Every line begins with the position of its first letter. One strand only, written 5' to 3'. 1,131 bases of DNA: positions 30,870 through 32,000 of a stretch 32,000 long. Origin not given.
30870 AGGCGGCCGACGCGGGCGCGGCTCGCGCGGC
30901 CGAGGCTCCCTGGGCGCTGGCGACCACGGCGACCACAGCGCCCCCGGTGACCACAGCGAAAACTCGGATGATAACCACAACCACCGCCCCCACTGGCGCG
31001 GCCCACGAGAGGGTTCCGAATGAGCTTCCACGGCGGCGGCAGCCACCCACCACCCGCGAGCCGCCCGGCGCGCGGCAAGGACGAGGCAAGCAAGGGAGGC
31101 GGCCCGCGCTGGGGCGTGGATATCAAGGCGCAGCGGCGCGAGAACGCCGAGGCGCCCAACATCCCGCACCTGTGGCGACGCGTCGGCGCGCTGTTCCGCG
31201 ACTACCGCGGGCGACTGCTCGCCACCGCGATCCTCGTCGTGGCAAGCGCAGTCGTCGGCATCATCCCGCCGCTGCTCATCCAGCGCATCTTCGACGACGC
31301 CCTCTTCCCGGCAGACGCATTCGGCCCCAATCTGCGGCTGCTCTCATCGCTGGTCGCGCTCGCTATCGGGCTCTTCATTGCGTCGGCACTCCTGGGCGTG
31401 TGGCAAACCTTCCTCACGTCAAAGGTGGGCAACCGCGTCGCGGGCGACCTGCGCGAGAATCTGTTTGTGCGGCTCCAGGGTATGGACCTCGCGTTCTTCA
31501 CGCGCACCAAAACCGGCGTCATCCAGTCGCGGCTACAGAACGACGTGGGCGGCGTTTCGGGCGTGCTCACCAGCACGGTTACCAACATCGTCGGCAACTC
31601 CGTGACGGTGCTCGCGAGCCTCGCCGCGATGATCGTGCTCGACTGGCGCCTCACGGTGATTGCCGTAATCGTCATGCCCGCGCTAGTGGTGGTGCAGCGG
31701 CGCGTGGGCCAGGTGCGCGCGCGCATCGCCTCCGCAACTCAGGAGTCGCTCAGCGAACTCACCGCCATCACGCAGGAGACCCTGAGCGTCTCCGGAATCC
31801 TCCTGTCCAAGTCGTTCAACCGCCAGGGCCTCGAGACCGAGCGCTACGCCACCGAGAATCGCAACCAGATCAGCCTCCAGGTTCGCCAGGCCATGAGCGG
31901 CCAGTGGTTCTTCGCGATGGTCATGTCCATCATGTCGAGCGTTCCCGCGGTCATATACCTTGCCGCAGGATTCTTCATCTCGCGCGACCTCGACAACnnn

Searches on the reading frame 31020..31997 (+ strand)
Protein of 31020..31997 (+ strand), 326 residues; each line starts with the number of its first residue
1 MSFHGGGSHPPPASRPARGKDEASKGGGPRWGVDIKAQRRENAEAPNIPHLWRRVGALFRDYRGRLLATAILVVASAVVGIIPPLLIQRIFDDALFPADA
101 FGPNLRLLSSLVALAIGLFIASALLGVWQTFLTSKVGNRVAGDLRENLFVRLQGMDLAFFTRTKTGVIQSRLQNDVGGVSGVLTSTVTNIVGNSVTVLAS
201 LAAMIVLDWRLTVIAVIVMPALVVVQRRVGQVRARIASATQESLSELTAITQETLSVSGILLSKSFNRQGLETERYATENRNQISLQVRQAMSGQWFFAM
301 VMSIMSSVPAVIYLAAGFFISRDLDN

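Call 59: search_protein_families(library=pfam, max_evalue=0.001, proteins=[window:31020-31997:+])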
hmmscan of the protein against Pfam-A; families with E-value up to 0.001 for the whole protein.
window:31020-31997:+ (326 aa): 1 family
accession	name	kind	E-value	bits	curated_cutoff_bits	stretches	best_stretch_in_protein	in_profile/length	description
PF00664.28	ABC_membrane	-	2.9e-34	119.4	28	1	67-322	2-252/274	ABC transporter transmembrane region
